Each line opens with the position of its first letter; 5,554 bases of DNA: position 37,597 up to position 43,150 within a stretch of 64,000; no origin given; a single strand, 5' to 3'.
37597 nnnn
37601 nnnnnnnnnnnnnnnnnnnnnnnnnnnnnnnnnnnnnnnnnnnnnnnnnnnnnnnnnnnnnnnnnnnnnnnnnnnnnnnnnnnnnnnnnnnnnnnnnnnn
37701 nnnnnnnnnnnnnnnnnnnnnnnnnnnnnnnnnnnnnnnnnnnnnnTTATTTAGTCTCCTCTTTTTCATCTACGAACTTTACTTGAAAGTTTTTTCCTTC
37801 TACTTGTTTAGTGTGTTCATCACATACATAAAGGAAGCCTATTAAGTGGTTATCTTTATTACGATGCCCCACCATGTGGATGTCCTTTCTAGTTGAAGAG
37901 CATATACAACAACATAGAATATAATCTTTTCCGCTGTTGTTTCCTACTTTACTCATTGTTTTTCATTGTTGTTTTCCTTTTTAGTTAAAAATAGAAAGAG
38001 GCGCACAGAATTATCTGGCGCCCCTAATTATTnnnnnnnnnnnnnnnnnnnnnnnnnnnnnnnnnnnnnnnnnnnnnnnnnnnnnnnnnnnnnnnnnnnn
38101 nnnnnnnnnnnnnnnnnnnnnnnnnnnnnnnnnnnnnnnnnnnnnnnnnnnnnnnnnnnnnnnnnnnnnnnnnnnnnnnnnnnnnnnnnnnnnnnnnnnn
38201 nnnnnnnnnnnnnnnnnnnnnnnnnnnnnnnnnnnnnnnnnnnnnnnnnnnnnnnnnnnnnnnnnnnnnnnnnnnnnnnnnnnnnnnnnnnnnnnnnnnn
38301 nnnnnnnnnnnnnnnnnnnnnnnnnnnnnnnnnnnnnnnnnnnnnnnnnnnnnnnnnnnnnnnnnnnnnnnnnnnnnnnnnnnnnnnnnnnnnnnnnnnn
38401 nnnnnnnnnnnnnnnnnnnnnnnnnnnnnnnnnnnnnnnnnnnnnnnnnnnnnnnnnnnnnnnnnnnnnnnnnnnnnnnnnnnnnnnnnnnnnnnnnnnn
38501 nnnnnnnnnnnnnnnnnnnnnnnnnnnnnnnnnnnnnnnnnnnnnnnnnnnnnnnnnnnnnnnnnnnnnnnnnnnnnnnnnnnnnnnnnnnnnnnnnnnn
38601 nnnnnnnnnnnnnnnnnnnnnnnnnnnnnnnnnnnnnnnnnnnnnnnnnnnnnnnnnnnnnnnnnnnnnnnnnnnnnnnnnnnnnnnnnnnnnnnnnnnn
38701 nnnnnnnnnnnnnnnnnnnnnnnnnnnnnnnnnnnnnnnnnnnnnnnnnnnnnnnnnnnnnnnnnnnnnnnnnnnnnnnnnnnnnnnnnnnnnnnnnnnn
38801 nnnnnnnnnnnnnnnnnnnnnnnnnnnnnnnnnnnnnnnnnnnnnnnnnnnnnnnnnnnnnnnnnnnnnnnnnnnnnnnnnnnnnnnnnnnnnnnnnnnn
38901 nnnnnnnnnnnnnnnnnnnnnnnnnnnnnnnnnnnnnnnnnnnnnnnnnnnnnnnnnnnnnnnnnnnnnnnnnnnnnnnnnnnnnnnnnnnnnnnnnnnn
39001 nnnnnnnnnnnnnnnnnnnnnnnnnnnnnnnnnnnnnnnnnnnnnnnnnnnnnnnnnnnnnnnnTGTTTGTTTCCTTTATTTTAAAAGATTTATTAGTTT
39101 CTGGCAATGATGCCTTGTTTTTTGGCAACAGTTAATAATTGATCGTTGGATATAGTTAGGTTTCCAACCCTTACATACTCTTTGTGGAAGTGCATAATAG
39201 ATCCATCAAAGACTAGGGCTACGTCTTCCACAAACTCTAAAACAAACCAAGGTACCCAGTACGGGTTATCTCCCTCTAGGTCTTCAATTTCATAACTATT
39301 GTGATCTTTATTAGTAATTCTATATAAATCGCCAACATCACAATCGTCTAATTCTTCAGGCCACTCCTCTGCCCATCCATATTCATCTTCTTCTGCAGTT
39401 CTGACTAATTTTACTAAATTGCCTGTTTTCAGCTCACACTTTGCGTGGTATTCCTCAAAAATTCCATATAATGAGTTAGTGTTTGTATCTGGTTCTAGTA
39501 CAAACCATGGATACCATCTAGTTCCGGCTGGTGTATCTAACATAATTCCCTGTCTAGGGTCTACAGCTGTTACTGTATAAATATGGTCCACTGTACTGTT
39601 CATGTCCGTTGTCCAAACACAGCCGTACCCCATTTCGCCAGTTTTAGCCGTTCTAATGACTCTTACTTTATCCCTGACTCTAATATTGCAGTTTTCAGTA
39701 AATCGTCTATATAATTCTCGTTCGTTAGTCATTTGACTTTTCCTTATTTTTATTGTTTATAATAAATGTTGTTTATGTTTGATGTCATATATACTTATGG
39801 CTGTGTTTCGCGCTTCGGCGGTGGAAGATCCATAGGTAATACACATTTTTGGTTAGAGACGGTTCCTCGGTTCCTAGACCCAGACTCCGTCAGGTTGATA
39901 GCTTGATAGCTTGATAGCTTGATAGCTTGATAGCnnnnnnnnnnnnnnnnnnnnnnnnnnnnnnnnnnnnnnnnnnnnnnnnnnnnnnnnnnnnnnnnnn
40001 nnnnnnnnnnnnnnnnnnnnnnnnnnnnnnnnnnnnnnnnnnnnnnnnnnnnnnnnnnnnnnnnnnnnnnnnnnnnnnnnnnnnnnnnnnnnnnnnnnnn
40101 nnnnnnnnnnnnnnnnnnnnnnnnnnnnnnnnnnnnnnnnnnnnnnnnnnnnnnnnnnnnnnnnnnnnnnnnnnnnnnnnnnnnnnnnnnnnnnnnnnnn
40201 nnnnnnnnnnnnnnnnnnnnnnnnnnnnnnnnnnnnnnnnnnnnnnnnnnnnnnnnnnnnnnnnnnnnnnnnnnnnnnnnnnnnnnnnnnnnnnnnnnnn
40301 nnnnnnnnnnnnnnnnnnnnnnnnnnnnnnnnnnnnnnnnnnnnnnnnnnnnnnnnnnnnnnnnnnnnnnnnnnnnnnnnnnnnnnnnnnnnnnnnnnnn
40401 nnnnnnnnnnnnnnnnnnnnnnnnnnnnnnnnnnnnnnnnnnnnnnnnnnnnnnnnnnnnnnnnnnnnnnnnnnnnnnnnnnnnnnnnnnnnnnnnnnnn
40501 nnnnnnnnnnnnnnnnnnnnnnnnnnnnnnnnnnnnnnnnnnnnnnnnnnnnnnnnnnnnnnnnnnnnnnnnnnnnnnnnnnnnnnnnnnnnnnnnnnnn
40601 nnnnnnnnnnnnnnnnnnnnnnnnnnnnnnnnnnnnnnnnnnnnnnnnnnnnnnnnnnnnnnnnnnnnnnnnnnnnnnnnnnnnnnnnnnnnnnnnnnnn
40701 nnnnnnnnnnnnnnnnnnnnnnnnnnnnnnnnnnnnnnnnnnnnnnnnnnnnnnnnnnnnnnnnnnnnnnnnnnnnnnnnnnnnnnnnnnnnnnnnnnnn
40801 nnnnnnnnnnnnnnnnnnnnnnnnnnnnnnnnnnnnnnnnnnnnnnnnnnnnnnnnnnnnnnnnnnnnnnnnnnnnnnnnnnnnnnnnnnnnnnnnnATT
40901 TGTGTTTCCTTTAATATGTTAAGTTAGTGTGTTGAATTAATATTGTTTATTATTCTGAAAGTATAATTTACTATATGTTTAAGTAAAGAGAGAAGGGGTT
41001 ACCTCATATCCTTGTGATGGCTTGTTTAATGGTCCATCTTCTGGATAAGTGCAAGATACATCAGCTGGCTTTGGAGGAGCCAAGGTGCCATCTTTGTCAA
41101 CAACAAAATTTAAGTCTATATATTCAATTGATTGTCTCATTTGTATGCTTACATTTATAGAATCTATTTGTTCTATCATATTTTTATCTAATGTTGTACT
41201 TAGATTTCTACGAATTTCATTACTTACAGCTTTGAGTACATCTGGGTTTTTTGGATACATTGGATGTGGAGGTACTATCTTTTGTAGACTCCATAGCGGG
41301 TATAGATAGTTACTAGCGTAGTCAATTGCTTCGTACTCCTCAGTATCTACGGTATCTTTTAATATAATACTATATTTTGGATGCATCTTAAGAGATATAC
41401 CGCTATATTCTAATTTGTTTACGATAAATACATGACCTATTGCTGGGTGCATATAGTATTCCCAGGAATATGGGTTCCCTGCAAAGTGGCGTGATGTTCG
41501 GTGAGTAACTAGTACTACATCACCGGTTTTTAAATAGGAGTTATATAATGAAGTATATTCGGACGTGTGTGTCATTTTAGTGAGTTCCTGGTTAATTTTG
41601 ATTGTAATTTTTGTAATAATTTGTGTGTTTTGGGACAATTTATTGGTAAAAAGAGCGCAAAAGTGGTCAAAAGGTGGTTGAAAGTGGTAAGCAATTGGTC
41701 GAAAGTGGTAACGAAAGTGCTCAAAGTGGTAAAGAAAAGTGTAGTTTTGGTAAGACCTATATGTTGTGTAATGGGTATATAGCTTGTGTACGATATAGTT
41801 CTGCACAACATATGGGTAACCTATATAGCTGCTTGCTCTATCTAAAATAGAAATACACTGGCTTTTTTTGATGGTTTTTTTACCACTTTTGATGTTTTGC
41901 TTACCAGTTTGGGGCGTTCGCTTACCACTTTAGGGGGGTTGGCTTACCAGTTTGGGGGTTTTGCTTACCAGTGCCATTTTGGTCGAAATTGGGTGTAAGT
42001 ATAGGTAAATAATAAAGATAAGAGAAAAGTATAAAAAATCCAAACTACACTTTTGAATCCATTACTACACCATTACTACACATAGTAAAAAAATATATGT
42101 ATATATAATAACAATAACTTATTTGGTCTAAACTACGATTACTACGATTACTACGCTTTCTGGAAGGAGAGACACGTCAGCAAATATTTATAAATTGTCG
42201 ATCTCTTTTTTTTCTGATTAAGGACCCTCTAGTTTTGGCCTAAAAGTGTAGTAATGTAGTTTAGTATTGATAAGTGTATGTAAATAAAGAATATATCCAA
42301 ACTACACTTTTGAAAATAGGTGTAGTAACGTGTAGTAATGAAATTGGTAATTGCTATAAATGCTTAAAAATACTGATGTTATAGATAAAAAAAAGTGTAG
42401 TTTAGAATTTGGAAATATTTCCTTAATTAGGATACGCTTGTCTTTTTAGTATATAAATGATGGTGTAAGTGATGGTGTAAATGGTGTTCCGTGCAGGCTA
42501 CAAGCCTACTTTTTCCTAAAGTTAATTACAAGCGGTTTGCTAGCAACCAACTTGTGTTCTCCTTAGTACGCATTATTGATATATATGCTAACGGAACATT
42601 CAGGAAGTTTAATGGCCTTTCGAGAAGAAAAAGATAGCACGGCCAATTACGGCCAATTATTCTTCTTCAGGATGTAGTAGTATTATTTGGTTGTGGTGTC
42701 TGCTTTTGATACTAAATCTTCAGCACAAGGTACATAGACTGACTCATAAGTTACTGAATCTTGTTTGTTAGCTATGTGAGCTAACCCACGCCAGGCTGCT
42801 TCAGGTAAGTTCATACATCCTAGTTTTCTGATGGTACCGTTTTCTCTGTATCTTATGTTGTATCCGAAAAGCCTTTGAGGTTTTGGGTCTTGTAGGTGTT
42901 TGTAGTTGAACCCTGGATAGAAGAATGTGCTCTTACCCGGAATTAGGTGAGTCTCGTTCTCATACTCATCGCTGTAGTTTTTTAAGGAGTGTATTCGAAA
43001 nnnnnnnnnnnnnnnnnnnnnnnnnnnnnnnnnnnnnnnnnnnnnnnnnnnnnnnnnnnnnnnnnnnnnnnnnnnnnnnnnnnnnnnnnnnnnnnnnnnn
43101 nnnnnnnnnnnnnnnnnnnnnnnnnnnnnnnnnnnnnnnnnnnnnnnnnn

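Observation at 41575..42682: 1.1-kb repeat-rich intergenic region with opposed iteron arrays (candidate replication origin or regulatory hub)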

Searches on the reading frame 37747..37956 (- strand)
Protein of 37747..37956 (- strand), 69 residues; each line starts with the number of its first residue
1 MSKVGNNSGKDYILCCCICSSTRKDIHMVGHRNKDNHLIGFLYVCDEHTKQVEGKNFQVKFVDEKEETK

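Call 62: search_protein_families(library=pfam, proteins=[window:37747-37956:-], max_evalue=1)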
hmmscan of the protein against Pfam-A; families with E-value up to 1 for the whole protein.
window:37747-37956:- (69 aa): 1 family
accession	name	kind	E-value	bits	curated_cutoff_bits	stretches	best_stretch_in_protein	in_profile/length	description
PF07646.21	Kelch_2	-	0.033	14.6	21.3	1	14-50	2-39/48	Kelch motif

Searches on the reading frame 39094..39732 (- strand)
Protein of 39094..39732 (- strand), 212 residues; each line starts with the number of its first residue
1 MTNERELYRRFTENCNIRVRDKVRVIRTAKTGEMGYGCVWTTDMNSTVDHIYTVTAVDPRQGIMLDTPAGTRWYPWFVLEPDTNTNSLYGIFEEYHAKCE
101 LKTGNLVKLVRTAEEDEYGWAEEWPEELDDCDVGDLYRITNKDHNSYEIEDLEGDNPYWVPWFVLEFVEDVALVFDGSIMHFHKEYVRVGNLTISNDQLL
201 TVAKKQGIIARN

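Call 10: search_protein_families(library=phrogs, proteins=[window:39094-39732:-], max_evalue=0.001)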
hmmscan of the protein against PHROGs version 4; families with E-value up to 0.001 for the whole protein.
window:39094-39732:- (212 aa): 0 families

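Call 44: search_dna_similar(query=window:39094-39732:-, collection=phages, mode=protein, max_evalue=0.01)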
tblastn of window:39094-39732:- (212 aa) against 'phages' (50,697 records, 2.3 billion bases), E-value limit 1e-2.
No match.

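Call 61: search_solved_structures(query=window:39094-39732:-, max_evalue=1)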
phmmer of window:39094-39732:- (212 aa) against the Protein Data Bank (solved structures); distinct sequences matched with E-value up to 1: 0.

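Call 62: search_protein_families(library=pfam, proteins=[window:39094-39732:-], max_evalue=1)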
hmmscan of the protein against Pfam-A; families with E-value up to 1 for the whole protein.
window:39094-39732:- (212 aa): 2 families
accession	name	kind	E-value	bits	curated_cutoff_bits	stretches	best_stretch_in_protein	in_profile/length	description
PF18346.7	SH3_15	-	0.0052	17.5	24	1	17-73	7-60/67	Mind bomb SH3 repeat domain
PF18979.5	DUF5715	-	0.18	11.9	26.8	1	136-181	31-73/171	Family of unknown function (DUF5715)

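Call 90: find_homologous_proteins(query=A4, max_evalue=0.001)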
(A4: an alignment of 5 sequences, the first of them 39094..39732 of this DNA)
Query A4 (5 sequences) (212 aa, profile of the alignment): 12 proteins with E <= 0.001 among 4278 candidates.
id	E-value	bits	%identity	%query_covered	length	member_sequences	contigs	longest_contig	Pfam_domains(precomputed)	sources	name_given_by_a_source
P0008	1.2e-61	226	45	5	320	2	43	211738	-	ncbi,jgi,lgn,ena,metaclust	jgi:hypothetical protein|metaclust:\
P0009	2.9e-55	205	30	20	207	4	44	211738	-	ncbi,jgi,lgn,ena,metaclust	jgi:hypothetical protein|metaclust:\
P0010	5.3e-52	195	99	56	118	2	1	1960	-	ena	-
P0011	4.9e-11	61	40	35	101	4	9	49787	-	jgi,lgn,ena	-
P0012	3.5e-8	51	39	36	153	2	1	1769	-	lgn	-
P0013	6.2e-7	47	31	39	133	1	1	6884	-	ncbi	-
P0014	3.4e-6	45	34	38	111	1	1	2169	-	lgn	-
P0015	5.1e-6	44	43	40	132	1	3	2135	-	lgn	-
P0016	5.2e-6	44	29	36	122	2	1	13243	-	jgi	jgi:hypothetical protein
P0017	9.5e-6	43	36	36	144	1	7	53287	-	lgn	-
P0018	1.6e-5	43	39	37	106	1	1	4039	-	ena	-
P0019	5.3e-4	38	27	39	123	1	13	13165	PF18346.8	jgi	jgi:hypothetical protein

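Call 91: find_encoding_contigs(protein=P0011, flank=8000, max_places=3)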
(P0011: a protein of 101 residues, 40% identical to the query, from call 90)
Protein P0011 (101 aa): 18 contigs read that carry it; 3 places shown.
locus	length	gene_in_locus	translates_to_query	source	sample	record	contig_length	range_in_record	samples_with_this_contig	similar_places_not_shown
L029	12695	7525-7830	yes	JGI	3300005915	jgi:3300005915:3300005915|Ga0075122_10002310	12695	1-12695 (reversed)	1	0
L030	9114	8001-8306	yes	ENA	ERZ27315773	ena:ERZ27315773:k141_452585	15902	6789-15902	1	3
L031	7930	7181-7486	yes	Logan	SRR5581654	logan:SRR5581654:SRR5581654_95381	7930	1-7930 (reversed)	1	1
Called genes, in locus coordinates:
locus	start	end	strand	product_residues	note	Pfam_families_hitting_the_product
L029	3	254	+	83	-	?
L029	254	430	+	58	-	-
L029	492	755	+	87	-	-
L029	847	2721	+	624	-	PF01612:DNA_pol_A_exo1, PF00476:DNA_pol_A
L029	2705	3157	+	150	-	-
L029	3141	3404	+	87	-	-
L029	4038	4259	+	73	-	-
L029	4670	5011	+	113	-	-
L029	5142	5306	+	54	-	-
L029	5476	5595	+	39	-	-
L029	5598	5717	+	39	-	-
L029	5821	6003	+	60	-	-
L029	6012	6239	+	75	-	-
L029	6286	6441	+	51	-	-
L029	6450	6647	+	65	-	-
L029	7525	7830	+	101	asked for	-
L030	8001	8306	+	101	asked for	-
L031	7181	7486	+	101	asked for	-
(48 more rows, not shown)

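Call 92: find_encoding_contigs(protein=P0017, flank=8000, max_places=3)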
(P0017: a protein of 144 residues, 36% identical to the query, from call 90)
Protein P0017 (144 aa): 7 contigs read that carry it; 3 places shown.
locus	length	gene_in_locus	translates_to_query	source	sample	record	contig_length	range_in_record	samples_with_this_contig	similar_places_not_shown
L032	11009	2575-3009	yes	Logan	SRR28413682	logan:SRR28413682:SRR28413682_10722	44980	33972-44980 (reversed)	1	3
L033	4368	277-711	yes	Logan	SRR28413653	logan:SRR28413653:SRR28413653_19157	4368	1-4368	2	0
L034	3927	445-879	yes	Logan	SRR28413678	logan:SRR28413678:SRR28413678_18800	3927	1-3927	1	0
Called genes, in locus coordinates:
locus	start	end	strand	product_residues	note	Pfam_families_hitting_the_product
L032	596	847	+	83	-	-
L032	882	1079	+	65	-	-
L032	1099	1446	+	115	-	-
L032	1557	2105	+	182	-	-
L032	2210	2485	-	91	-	-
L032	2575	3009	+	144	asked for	-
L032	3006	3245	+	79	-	-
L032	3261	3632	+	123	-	-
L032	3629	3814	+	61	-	-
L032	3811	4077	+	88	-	-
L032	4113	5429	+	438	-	-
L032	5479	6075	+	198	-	-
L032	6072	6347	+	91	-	-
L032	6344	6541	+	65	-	-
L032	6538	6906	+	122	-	-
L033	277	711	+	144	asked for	-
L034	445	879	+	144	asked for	-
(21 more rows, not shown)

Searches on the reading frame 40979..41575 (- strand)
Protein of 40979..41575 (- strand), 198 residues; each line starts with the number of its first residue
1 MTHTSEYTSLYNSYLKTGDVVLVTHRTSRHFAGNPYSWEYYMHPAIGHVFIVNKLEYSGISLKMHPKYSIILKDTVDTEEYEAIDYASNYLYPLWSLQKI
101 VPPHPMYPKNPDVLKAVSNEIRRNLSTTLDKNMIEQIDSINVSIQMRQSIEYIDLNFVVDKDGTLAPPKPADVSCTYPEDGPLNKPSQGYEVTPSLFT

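Call 10: search_protein_families(library=phrogs, proteins=[window:40979-41575:-], max_evalue=0.001)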
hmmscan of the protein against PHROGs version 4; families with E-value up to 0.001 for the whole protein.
window:40979-41575:- (198 aa): 0 families

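Call 16: find_related_loci(query=window:40979-41575:-, collection=viral_contigs, flank=6000)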
Query window:40979-41575:- (198 aa) in viral_contigs; peptide patterns used: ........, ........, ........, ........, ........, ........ (x = any residue, [..] = any of these).
10 stretches matched a pattern, but none encodes a relative of the query by tblastn (E <= 1e-3).

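Call 34: list_cluster_members(proteins=[P0001, window:40979-41575:-])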
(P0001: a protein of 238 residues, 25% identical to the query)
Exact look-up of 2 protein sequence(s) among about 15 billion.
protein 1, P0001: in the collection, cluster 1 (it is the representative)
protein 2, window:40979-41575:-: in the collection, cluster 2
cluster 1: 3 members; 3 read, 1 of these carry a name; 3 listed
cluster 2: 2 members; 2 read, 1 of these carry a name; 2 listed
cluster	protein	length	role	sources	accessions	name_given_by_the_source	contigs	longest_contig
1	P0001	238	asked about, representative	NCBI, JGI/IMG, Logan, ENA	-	hypothetical protein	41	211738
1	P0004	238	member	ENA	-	-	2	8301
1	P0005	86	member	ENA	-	-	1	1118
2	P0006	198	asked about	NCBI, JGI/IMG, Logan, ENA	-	hypothetical protein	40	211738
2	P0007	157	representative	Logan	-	-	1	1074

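Call 62: search_protein_families(library=pfam, proteins=[window:40979-41575:-], max_evalue=1)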
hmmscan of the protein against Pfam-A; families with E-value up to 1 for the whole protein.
window:40979-41575:- (198 aa): 0 families

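Call 83: predict_structure(alignment_id=A2)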
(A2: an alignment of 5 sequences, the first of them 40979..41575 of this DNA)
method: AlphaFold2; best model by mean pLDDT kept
length: 198 residues; sequences in the alignment: 5
mean_pLDDT: 46.4   pTM: 0.40
mean pLDDT of the five models: 46.4, 45.9, 44.3, 43.2, 41.2
residues with pLDDT >= 90: 0; 70-90: 1; 50-70: 81; < 50: 116
segments of 3 or more residues with pLDDT < 50: 1-9, 58-61, 67-69, 71-87, 115-117, 120-134, 136-198
pLDDT, mean of each block of 10 residues (from residue 1): 43 61 66 56 60 56 50 35 38 62 55 49 42 45 34 38 42 34 30 27
secondary structure, 60 per line:
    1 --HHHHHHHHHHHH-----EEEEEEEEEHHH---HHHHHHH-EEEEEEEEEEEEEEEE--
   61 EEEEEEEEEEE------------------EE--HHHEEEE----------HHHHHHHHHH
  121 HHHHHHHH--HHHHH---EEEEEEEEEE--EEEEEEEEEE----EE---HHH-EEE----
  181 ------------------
elements in order: H3-14 E20-28 H35-41 E43-58 E61-71 E97-100 H111-128 H131-135 E139-148 E151-160 E174-176

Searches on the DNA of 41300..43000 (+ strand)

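Call 3: search_dna_similar(query=window:41300-43000:+, collection=phages, mode=near)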
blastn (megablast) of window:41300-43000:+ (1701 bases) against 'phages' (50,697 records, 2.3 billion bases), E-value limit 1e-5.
No match.

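Call 21: search_rna_families(source=window, start=41400, end=42800, threshold=evalue, max_evalue=1)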
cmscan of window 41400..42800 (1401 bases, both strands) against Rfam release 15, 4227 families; matches with E-value up to 1: 1.
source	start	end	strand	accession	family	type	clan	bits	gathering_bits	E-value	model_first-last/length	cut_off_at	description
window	41450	41509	+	RF01962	RMST_1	Gene; lncRNA;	-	16.9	40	0.44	1-61/61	no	Rhabdomyosarcoma 2 associated transcript conserved region 1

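Call 35: search_dna_similar(query=window:41576-42682:+, collection=phages, mode=distant, max_evalue=0.01)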
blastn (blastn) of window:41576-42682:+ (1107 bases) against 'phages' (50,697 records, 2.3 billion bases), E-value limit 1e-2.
No match.

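Call 59: search_dna_similar(query=window:41640-41990:+, collection=plasmids, mode=distant, max_evalue=1, max_rows=15)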
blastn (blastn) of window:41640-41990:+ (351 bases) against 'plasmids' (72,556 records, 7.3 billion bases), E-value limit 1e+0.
No match.
